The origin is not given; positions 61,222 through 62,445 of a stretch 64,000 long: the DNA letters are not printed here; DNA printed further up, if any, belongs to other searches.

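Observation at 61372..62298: TrxB-like flavoprotein with intact CATCDG redox site but degenerate NADPH-binding motifs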

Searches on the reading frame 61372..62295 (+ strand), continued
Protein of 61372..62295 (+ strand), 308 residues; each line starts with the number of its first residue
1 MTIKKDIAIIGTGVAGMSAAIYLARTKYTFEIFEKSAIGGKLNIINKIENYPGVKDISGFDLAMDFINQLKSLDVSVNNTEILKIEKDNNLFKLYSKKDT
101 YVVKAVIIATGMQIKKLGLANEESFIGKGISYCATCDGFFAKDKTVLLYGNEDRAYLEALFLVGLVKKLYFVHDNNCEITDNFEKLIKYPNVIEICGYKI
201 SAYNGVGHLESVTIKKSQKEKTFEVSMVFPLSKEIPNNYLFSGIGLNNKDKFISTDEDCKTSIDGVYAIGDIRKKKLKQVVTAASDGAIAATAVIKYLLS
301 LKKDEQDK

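Call 8: find_homologous_proteins(query=window:61372-62295:+, max_evalue=1e-10)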
Query window:61372-62295:+ (308 aa): 7142 proteins with E <= 1e-10 among 8000 candidates; the best 120 are listed.
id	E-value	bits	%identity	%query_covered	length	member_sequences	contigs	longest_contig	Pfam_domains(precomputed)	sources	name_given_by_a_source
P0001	2.0e-194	663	100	100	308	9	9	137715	PF01266.31,PF13450.13,PF07992.21,PF13738.13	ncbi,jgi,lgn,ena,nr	ncbi:MAG TPA: thioredoxin-disulfide reductase [Firmicutes bacterium]|nr:thioredoxin-disulfide reduct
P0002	2.1e-146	505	75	100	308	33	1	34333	PF01266.31,PF13450.13,PF07992.21,PF13738.13,PF03486.21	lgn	-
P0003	4.8e-84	301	49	98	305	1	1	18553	PF01266.31,PF13450.13,PF00890.31,PF07992.21,PF13738.13,PF03486.21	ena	-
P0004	1.3e-83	299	49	98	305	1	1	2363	PF01266.31,PF13450.13,PF00890.31,PF07992.21,PF13738.13,PF03486.21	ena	-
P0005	6.8e-82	294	50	97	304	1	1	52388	PF01946.24,PF01266.31,PF13450.13,PF00890.31,PF07992.21,PF13738.13,PF03486.21,PF01134.29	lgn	-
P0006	1.2e-77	280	50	97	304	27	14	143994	PF01266.31,PF13450.13,PF07992.21,PF13738.13,PF03486.21,PF01134.29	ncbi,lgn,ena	-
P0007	2.6e-77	279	48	97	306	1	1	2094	PF01266.31,PF13450.13,PF00890.31,PF07992.21,PF13738.13,PF03486.21,PF01134.29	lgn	-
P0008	3.8e-77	278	49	96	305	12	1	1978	PF01266.31,PF13450.13,PF00890.31,PF07992.21,PF13738.13,PF03486.21,PF01134.29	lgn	-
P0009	1.2e-76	276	47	97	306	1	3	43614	PF01266.31,PF13450.13,PF00890.31,PF07992.21,PF13738.13,PF03486.21,PF01134.29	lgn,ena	-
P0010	1.5e-76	276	47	97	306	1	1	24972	PF01266.31,PF13450.13,PF07992.21,PF13738.13,PF03486.21,PF01134.29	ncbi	-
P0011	3.4e-76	275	47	97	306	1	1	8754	PF01266.31,PF13450.13,PF00890.31,PF07992.21,PF13738.13,PF03486.21,PF01134.29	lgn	-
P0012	4.9e-76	274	50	97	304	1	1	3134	PF13450.13,PF07992.21,PF13738.13,PF03486.21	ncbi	-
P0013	6.0e-76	274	48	97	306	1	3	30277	PF01266.31,PF13450.13,PF07992.21,PF13738.13,PF03486.21,PF01134.29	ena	-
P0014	8.7e-76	273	48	97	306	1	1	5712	PF01266.31,PF13450.13,PF07992.21,PF13738.13,PF03486.21,PF01134.29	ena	-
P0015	1.3e-75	273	48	97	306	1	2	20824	PF01266.31,PF13450.13,PF00890.31,PF07992.21,PF13738.13,PF03486.21,PF01134.29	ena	-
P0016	1.5e-75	273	47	94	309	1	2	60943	PF01946.24,PF01266.31,PF00890.31,PF07992.21,PF13738.13,PF03486.21,PF01134.29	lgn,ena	-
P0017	2.6e-75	272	48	97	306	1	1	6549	PF01266.31,PF13450.13,PF07992.21,PF13738.13,PF03486.21,PF01134.29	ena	-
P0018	1.7e-74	269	47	97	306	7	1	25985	PF01266.31,PF13450.13,PF00890.31,PF07992.21,PF13738.13,PF03486.21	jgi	jgi:thioredoxin reductase (NADPH)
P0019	2.6e-74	269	47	98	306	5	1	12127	PF01266.31,PF13450.13,PF07992.21,PF13738.13,PF03486.21,PF01134.29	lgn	-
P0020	9.7e-74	267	47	98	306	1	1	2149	PF01266.31,PF13450.13,PF00890.31,PF07992.21,PF13738.13,PF03486.21,PF01134.29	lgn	-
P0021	4.1e-73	265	46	97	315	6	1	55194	PF01266.31,PF13450.13,PF00890.31,PF07992.21,PF13738.13,PF03486.21,PF01134.29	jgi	-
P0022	4.6e-73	265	45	98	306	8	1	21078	PF13450.13,PF07992.21,PF13738.13,PF03486.21,PF01134.29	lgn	-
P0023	5.2e-73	264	46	98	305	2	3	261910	PF01946.24,PF01266.31,PF13450.13,PF00890.31,PF07992.21,PF13738.13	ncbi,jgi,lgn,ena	ncbi:MAG: FAD-dependent oxidoreductase [Bacilli bacterium]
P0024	6.9e-73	264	46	98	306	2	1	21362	PF01266.31,PF13450.13,PF00890.31,PF07992.21,PF13738.13,PF03486.21,PF01134.29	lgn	-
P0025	2.3e-72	262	45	96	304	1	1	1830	PF07992.21,PF13738.13,PF03486.21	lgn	-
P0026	2.7e-72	262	51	95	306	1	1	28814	PF01946.24,PF01266.31,PF13450.13,PF00890.31,PF07992.21,PF13738.13,PF03486.21,PF01134.29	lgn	-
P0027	7.3e-72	261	46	98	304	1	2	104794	PF01266.31,PF13450.13,PF07992.21,PF13738.13,PF03486.21,PF01134.29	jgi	-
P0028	1.1e-71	260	46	98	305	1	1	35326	PF13450.13,PF07992.21,PF13738.13,PF03486.21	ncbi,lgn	-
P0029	2.6e-71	259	46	97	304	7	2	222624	PF07992.21,PF13738.13,PF03486.21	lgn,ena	-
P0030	2.2e-70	256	47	97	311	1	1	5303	PF01266.31,PF00890.31,PF07992.21,PF13738.13,PF03486.21,PF01134.29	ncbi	-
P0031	4.3e-70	255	43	97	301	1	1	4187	PF01266.31,PF00890.31,PF07992.21,PF13738.13,PF03486.21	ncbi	-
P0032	2.0e-67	246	45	97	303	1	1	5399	PF01266.31,PF00890.31,PF07992.21,PF13738.13,PF03486.21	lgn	-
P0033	8.3e-66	241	45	95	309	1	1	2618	PF01266.31,PF00890.31,PF07992.21,PF13738.13,PF03486.21,PF01134.29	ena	-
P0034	1.0e-65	240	44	97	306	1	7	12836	PF07992.21,PF13738.13,PF03486.21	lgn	-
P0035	1.1e-65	240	42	97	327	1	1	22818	PF01266.31,PF07992.21,PF13738.13,PF03486.21,PF01134.29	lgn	-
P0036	1.6e-65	240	42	97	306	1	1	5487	PF01266.31,PF13450.13,PF00890.31,PF07992.21,PF13738.13,PF03486.21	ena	-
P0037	1.8e-65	240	42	97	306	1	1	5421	PF01266.31,PF13450.13,PF00890.31,PF07992.21,PF00070.34,PF13738.13,PF03486.21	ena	-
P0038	1.9e-65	240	40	98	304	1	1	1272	PF01266.31,PF13450.13,PF00890.31,PF07992.21,PF00070.34,PF13738.13,PF03486.21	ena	-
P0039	2.2e-65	239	41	97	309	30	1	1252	PF01266.31,PF13450.13,PF00890.31,PF07992.21,PF00070.34,PF13738.13,PF03486.21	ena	-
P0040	1.9e-64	236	41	97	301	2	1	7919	PF01266.31,PF13450.13,PF00890.31,PF07992.21,PF00070.34,PF13738.13,PF03486.21,PF01134.29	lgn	-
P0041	1.2e-63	234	43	97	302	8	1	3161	PF01946.24,PF01266.31,PF13450.13,PF00890.31,PF07992.21,PF00070.34,PF13738.13,PF03486.21,PF05834.19,PF01134.29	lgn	-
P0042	1.2e-63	234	43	97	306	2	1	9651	PF07992.21,PF00070.34,PF13738.13,PF03486.21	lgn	-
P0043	3.3e-62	229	45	96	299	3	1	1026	PF01266.31,PF13450.13,PF00890.31,PF07992.21,PF00070.34,PF13738.13,PF03486.21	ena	-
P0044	3.5e-61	226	44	95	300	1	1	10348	PF01946.24,PF01266.31,PF13450.13,PF00890.31,PF07992.21,PF00070.34,PF13738.13,PF03486.21,PF01134.29,PF12831.14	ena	-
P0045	4.0e-61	225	42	97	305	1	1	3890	PF01266.31,PF13434.13,PF07992.21,PF00070.34,PF13738.13,PF03486.21,PF12831.14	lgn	-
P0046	6.7e-61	225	43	95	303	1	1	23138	PF01946.24,PF01266.31,PF13450.13,PF00890.31,PF07992.21,PF00070.34,PF13738.13,PF03486.21,PF01134.29,PF01494.26,PF12831.14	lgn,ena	-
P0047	1.4e-60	224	41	95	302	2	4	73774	PF01946.24,PF01266.31,PF13450.13,PF00890.31,PF07992.21,PF13738.13,PF03486.21,PF01134.29,PF01494.26,PF12831.14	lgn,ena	-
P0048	1.6e-60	223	42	95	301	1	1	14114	PF01946.24,PF01266.31,PF13450.13,PF00890.31,PF07992.21,PF00070.34,PF13738.13,PF03486.21,PF01134.29,PF12831.14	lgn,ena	-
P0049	3.2e-60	222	42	95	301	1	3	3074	PF01946.24,PF01266.31,PF13450.13,PF00890.31,PF07992.21,PF00070.34,PF13738.13,PF03486.21,PF01134.29,PF12831.14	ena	-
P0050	3.5e-60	222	42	95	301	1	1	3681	PF01946.24,PF01266.31,PF13450.13,PF00890.31,PF07992.21,PF00070.34,PF13738.13,PF03486.21,PF01134.29,PF12831.14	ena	-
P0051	6.2e-60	221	40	92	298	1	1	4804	PF01266.31,PF13450.13,PF00890.31,PF07992.21,PF00070.34,PF13738.13,PF03486.21,PF01134.29,PF12831.14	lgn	-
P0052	6.7e-60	221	42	95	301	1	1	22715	PF01946.24,PF01266.31,PF13450.13,PF00890.31,PF07992.21,PF00070.34,PF13738.13,PF03486.21,PF01134.29,PF12831.14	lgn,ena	-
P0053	9.0e-60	221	42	95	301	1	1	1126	PF01946.24,PF01266.31,PF13450.13,PF00890.31,PF07992.21,PF00070.34,PF13738.13,PF03486.21,PF01134.29,PF12831.14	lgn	-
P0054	2.0e-59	220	41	97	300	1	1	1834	PF01946.24,PF01266.31,PF00890.31,PF07992.21,PF00070.34,PF13738.13,PF01134.29,PF12831.14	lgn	-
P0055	2.5e-59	219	41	95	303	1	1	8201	PF01946.24,PF01266.31,PF13450.13,PF00890.31,PF07992.21,PF13738.13,PF03486.21,PF01134.29,PF01494.26,PF12831.14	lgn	-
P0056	4.7e-59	219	40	98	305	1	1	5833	PF01266.31,PF13450.13,PF07992.21,PF00070.34,PF13738.13,PF03486.21,PF01134.29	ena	-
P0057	5.9e-59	218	42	92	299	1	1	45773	PF01266.31,PF00890.31,PF07992.21,PF00070.34,PF13738.13,PF03486.21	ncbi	-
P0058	6.4e-59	218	40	97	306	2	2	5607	PF01266.31,PF13450.13,PF00890.31,PF07992.21,PF00070.34,PF13738.13,PF03486.21,PF01134.29,PF12831.14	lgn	-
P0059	6.5e-59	218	41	95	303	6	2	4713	PF01946.24,PF01266.31,PF13450.13,PF00890.31,PF07992.21,PF13738.13,PF03486.21,PF01134.29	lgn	-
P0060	7.3e-59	218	43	92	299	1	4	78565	PF01266.31,PF00890.31,PF07992.21,PF00070.34,PF13738.13,PF03486.21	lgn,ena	-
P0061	7.9e-59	218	42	92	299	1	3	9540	PF01266.31,PF00890.31,PF07992.21,PF00070.34,PF13738.13,PF03486.21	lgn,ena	-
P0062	8.8e-59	218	43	98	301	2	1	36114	PF01946.24,PF01266.31,PF13450.13,PF00890.31,PF07992.21,PF00070.34,PF13738.13,PF03486.21,PF12831.14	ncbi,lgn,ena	-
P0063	8.9e-59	218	43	92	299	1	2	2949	PF01266.31,PF00890.31,PF07992.21,PF00070.34,PF13738.13,PF03486.21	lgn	-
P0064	1.0e-58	218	43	92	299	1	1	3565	PF01266.31,PF00890.31,PF07992.21,PF00070.34,PF13738.13,PF03486.21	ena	-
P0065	1.0e-58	217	43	92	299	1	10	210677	PF01266.31,PF00890.31,PF07992.21,PF00070.34,PF13738.13,PF03486.21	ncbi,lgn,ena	-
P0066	1.0e-58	217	43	92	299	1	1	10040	PF01266.31,PF00890.31,PF07992.21,PF00070.34,PF13738.13,PF03486.21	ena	-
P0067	1.1e-58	217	43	92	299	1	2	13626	PF01266.31,PF00890.31,PF07992.21,PF00070.34,PF13738.13,PF03486.21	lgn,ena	-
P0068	1.1e-58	217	43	92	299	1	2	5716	PF01266.31,PF00890.31,PF07992.21,PF00070.34,PF13738.13,PF03486.21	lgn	-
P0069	1.1e-58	217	43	92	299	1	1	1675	PF01266.31,PF00890.31,PF07992.21,PF00070.34,PF13738.13,PF03486.21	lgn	-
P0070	1.2e-58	217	43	92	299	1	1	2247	PF01266.31,PF00890.31,PF07992.21,PF00070.34,PF13738.13,PF03486.21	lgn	-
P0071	1.2e-58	217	43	92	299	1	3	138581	PF01266.31,PF00890.31,PF07992.21,PF00070.34,PF13738.13,PF03486.21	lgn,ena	-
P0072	1.3e-58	217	42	92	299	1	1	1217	PF01266.31,PF00890.31,PF07992.21,PF00070.34,PF13738.13,PF03486.21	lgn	-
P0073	1.5e-58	217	43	98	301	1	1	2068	PF01946.24,PF01266.31,PF13450.13,PF00890.31,PF07992.21,PF00070.34,PF13738.13,PF03486.21,PF12831.14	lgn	-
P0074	1.5e-58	217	43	92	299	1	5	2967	PF01266.31,PF00890.31,PF07992.21,PF00070.34,PF13738.13,PF03486.21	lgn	-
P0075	1.5e-58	217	43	92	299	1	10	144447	PF01266.31,PF00890.31,PF07992.21,PF00070.34,PF13738.13,PF03486.21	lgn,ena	-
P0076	1.6e-58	217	42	92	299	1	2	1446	PF01266.31,PF00890.31,PF07992.21,PF00070.34,PF13738.13,PF03486.21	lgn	-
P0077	1.6e-58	217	42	92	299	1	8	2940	PF01266.31,PF00890.31,PF07992.21,PF00070.34,PF13738.13,PF03486.21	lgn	-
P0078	1.7e-58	217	42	92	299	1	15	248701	PF01266.31,PF00890.31,PF07992.21,PF00070.34,PF13738.13,PF03486.21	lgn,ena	-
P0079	1.8e-58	217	41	98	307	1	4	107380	PF01266.31,PF13450.13,PF00890.31,PF07992.21,PF00070.34,PF13738.13,PF03486.21,PF01134.29,PF12831.14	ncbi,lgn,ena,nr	ncbi:MAG: thioredoxin-disulfide reductase [Bacilli bacterium]|nr:thioredoxin-disulfide reductase [Ba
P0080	1.9e-58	217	42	92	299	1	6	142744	PF01266.31,PF00890.31,PF07992.21,PF00070.34,PF13738.13,PF03486.21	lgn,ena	-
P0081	1.9e-58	217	38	90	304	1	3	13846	PF01946.24,PF01266.31,PF13434.13,PF00890.31,PF07992.21,PF00070.34,PF13738.13,PF03486.21,PF01134.29,PF12831.14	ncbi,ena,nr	ncbi:MAG: thioredoxin-disulfide reductase [Clostridiaceae bacterium]|nr:thioredoxin-disulfide reduct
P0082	1.9e-58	217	42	92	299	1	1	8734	PF01266.31,PF00890.31,PF07992.21,PF00070.34,PF13738.13,PF03486.21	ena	-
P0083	1.9e-58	217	42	92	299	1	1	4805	PF01266.31,PF00890.31,PF07992.21,PF00070.34,PF13738.13,PF03486.21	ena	-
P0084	2.0e-58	217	42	92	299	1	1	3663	PF01266.31,PF00890.31,PF07992.21,PF00070.34,PF13738.13,PF03486.21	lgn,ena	-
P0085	2.1e-58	216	42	92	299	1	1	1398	PF01266.31,PF00890.31,PF07992.21,PF00070.34,PF13738.13,PF03486.21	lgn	-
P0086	2.1e-58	216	42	92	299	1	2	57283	PF01266.31,PF00890.31,PF07992.21,PF00070.34,PF13738.13,PF03486.21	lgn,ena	-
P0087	2.3e-58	216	42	92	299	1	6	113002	PF01266.31,PF00890.31,PF07992.21,PF00070.34,PF13738.13,PF03486.21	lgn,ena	-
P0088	2.4e-58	216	42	92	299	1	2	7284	PF01266.31,PF00890.31,PF07992.21,PF00070.34,PF13738.13,PF03486.21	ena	-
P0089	2.6e-58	216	43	96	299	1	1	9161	PF01946.24,PF01266.31,PF00890.31,PF07992.21,PF00070.34,PF13738.13,PF03486.21,PF01134.29,PF12831.14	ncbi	-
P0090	2.8e-58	216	42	92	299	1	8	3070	PF01266.31,PF00890.31,PF07992.21,PF00070.34,PF13738.13,PF03486.21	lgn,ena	-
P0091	2.8e-58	216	42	92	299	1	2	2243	PF01266.31,PF00890.31,PF07992.21,PF00070.34,PF13738.13,PF03486.21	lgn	-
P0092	2.9e-58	216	42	92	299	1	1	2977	PF01266.31,PF00890.31,PF07992.21,PF00070.34,PF13738.13,PF03486.21,PF12831.14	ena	-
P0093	3.1e-58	216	42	92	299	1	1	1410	PF01266.31,PF00890.31,PF07992.21,PF00070.34,PF13738.13,PF03486.21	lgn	-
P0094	3.1e-58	216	42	92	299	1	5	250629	PF01266.31,PF00890.31,PF07992.21,PF00070.34,PF13738.13,PF03486.21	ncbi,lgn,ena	-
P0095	3.2e-58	216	43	92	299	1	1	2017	PF01266.31,PF00890.31,PF07992.21,PF00070.34,PF13738.13,PF03486.21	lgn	-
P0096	3.3e-58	216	42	92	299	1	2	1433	PF01266.31,PF00890.31,PF07992.21,PF00070.34,PF13738.13,PF03486.21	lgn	-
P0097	3.6e-58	216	42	92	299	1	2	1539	PF01266.31,PF00890.31,PF07992.21,PF00070.34,PF13738.13,PF03486.21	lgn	-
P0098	3.7e-58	216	42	92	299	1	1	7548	PF01266.31,PF00890.31,PF07992.21,PF00070.34,PF13738.13,PF03486.21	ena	-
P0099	3.7e-58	216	42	92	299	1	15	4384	PF01266.31,PF00890.31,PF07992.21,PF00070.34,PF13738.13,PF03486.21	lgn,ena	-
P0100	3.8e-58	216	42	92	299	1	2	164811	PF01266.31,PF00890.31,PF07992.21,PF00070.34,PF13738.13,PF03486.21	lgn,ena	-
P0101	3.8e-58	216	42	92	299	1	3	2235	PF01266.31,PF00890.31,PF07992.21,PF00070.34,PF13738.13,PF03486.21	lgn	-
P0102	3.9e-58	216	42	92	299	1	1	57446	PF01266.31,PF00890.31,PF07992.21,PF00070.34,PF13738.13,PF03486.21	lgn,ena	-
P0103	4.1e-58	216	42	92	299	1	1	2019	PF01266.31,PF00890.31,PF07992.21,PF00070.34,PF13738.13,PF03486.21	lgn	-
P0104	4.2e-58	215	42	92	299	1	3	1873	PF01266.31,PF00890.31,PF07992.21,PF00070.34,PF13738.13,PF03486.21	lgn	-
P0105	4.2e-58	215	42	92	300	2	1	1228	PF01946.24,PF01266.31,PF13450.13,PF00890.31,PF07992.21,PF00070.34,PF13738.13,PF03486.21,PF06100.18,PF01134.29,PF12831.14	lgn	-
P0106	4.3e-58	215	42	92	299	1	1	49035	PF01266.31,PF00890.31,PF07992.21,PF00070.34,PF13738.13,PF03486.21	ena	-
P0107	4.6e-58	215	43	92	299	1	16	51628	PF01266.31,PF00890.31,PF07992.21,PF00070.34,PF13738.13,PF03486.21,PF01134.29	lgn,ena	-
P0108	4.6e-58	215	42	92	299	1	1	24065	PF01266.31,PF00890.31,PF07992.21,PF00070.34,PF13738.13,PF03486.21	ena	-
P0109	4.7e-58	215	43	92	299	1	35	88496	PF01266.31,PF00890.31,PF07992.21,PF00070.34,PF13738.13,PF03486.21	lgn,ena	-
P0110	4.8e-58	215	42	92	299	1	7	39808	PF01266.31,PF00890.31,PF07992.21,PF00070.34,PF13738.13,PF03486.21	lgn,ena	-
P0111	4.9e-58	215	40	95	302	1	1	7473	PF01946.24,PF01266.31,PF00890.31,PF07992.21,PF00070.34,PF13738.13,PF03486.21,PF01134.29,PF12831.14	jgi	jgi:thioredoxin reductase (NADPH)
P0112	5.6e-58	215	42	92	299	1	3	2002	PF01266.31,PF00890.31,PF07992.21,PF00070.34,PF13738.13,PF03486.21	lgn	-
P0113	5.6e-58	215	42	92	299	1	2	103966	PF01266.31,PF00890.31,PF07992.21,PF00070.34,PF13738.13,PF03486.21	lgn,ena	-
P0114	6.8e-58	215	42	95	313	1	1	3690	PF01266.31,PF13450.13,PF00890.31,PF07992.21,PF00070.34,PF13738.13,PF03486.21,PF12831.14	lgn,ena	-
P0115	6.9e-58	215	43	92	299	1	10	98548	PF01266.31,PF00890.31,PF07992.21,PF00070.34,PF13738.13,PF03486.21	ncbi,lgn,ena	-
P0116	6.9e-58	215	43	92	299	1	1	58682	PF01266.31,PF00890.31,PF07992.21,PF00070.34,PF13738.13,PF03486.21,PF01134.29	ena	-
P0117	7.2e-58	215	42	92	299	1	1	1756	PF01266.31,PF00890.31,PF07992.21,PF00070.34,PF13738.13,PF03486.21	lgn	-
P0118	7.6e-58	215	42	92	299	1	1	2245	PF01266.31,PF00890.31,PF07992.21,PF00070.34,PF13738.13,PF03486.21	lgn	-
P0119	8.0e-58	215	42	92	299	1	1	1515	PF01266.31,PF00890.31,PF07992.21,PF00070.34,PF13738.13,PF03486.21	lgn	-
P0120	8.5e-58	214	39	97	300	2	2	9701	PF01946.24,PF01266.31,PF13450.13,PF00890.31,PF07992.21,PF00070.34,PF13738.13,PF03486.21,PF01134.29,PF12831.14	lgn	-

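Call 12: find_encoding_contigs(protein=P0001, flank=10000, max_places=6)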
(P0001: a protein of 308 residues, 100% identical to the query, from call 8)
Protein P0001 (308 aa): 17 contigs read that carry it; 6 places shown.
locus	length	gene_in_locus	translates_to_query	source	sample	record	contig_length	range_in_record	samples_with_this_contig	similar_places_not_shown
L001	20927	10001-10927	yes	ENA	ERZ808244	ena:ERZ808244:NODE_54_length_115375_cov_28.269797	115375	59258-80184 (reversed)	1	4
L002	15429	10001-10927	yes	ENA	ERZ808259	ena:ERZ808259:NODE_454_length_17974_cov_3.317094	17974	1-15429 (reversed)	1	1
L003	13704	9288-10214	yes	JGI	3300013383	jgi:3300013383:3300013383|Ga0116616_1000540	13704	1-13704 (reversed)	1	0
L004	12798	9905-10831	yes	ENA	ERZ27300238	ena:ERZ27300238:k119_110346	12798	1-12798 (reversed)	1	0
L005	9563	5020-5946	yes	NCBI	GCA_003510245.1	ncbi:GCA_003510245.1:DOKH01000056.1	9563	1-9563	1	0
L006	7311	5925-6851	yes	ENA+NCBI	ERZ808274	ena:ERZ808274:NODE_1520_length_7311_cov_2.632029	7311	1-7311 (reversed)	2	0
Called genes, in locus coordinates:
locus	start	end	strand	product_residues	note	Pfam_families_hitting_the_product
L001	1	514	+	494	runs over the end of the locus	PF18998:Flg_new_2 (faint), PF04231:Endonuclease_1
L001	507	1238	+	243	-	PF01643:Acyl-ACP_TE, PF20791:Acyl-ACP_TE_C (weak)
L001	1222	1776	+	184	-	PF00440:TetR_N (weak), PF14278:TetR_C_8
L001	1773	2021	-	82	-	PF00583:Acetyltransf_1 (weak), PF14542:Acetyltransf_CG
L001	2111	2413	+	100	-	PF02583:Trns_repr_metal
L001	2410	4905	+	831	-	PF00403:HMA, PF00122:E1-E2_ATPase, PF00702:Hydrolase, PF00403:HMA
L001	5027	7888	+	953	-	PF00005:ABC_tran (faint), PF02463:SMC_N (faint), PF03193:RsgA_GTPase (faint), PF13191:AAA_16 (faint), PF13304:AAA_21 (faint), PF13555:AAA_29 (faint), PF17760:UvrA_inter, PF17755:UvrA_DNA-bind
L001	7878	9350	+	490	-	PF01790:LGT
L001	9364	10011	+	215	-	PF00702:Hydrolase, PF08282:Hydrolase_3 (faint), PF13419:HAD_2, PF13242:Hydrolase_like (faint)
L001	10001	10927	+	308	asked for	PF01266:DAO (faint), PF07992:Pyr_redox_2, PF13450:NAD_binding_8 (weak), PF13738:Pyr_redox_3 (faint)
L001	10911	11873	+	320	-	PF10298:WhiA_N, PF14527:LAGLIDADG_WhiA, PF02650:HTH_WhiA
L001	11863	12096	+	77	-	PF12844:HTH_19, PF13560:HTH_31 (weak), PF13443:HTH_26 (weak), PF01381:HTH_3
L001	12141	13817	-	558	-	-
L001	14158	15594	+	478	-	-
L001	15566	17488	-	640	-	PF00122:E1-E2_ATPase, PF00702:Hydrolase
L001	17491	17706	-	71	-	PF00403:HMA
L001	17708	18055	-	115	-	PF12840:HTH_20 (weak), PF01022:HTH_5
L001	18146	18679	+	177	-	PF12641:Flavodoxin_3 (weak), PF12724:Flavodoxin_5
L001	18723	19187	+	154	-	PF01668:SmpB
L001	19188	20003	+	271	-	PF07155:ECF-ribofla_trS, PF12822:ECF_trnsprt (weak)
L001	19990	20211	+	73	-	-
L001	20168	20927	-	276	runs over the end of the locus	PF04909:Amidohydro_2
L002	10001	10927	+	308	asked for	PF01266:DAO (faint), PF07992:Pyr_redox_2, PF13450:NAD_binding_8 (weak), PF13738:Pyr_redox_3 (faint)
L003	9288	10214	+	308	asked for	PF01266:DAO (faint), PF07992:Pyr_redox_2, PF13450:NAD_binding_8 (weak), PF13738:Pyr_redox_3 (faint)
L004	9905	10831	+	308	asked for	PF01266:DAO (faint), PF07992:Pyr_redox_2, PF13450:NAD_binding_8 (weak), PF13738:Pyr_redox_3 (faint)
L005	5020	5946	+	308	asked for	PF01266:DAO (faint), PF07992:Pyr_redox_2, PF13450:NAD_binding_8 (weak), PF13738:Pyr_redox_3 (faint)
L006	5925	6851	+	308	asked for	PF01266:DAO (faint), PF07992:Pyr_redox_2, PF13450:NAD_binding_8 (weak), PF13738:Pyr_redox_3 (faint)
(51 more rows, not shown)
